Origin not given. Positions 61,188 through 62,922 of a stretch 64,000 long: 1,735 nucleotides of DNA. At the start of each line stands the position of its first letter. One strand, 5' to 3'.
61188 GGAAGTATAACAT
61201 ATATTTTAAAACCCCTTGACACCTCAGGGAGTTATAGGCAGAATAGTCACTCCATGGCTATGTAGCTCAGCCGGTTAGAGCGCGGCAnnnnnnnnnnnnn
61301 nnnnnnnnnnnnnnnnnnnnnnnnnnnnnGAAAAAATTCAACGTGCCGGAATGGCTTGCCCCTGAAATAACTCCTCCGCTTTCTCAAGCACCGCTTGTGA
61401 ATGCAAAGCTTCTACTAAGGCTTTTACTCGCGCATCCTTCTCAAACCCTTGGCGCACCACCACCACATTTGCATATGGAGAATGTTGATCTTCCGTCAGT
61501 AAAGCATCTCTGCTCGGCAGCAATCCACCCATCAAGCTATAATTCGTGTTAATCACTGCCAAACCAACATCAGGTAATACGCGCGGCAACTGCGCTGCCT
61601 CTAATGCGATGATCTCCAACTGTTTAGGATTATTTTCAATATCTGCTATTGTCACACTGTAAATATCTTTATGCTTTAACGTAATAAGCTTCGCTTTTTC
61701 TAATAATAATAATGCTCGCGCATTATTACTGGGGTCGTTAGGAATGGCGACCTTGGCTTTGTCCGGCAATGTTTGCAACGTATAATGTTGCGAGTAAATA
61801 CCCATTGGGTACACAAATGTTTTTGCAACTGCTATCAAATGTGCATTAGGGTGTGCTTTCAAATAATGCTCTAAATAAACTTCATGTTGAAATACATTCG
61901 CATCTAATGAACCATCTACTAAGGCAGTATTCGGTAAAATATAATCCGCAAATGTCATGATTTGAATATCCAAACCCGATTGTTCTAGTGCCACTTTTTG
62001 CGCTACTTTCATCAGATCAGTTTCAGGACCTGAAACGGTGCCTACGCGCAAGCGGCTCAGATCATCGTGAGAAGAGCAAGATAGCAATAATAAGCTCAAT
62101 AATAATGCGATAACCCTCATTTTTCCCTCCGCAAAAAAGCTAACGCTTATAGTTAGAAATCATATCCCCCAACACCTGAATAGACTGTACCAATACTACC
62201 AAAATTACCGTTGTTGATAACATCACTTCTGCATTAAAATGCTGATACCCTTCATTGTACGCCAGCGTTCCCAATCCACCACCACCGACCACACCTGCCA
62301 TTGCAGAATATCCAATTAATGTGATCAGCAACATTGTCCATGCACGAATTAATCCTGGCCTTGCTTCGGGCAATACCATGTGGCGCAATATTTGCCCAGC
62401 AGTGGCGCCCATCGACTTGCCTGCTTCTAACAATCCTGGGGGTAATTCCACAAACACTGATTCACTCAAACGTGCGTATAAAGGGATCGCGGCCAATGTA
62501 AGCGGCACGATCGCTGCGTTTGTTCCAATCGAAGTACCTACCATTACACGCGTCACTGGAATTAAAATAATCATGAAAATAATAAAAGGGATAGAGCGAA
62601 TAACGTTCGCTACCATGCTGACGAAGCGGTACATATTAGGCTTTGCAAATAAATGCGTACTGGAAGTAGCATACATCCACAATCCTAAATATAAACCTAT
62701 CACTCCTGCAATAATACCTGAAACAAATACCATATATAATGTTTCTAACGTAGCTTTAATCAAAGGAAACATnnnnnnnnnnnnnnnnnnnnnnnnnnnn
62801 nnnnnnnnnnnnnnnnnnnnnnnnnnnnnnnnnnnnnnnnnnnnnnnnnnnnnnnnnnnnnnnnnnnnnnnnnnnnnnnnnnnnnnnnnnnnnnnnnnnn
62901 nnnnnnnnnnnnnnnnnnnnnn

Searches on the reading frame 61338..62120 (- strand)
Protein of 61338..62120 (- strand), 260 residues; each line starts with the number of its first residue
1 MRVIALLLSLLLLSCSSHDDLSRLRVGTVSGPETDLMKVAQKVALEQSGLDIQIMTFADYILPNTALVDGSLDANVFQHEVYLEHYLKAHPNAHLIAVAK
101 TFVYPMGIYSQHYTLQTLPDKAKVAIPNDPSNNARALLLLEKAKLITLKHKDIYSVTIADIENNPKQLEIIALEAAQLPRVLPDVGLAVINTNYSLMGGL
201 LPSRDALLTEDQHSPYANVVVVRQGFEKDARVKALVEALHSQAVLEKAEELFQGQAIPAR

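Call 84: search_protein_families(library=pfam, proteins=[window:61338-62120:-], max_evalue=0.00001)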
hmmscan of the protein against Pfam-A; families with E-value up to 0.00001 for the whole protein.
window:61338-62120:- (260 aa): 1 family
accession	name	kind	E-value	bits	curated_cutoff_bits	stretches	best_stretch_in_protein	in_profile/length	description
PF03180.19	Lipoprotein_9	-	4.8e-79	265.3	27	1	24-259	1-235/236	NlpA lipoprotein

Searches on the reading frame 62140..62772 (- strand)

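Call 84: search_protein_families(library=pfam, proteins=[window:62140-62772:-], max_evalue=0.00001)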
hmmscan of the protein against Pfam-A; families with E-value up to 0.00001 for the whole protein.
window:62140-62772:- (210 aa): 1 family
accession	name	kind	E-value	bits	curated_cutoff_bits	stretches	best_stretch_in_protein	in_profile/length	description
PF00528.27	BPD_transp_1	-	2.6e-14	53.8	26.4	1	28-202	3-175/184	Binding-protein-dependent transport system inner membrane component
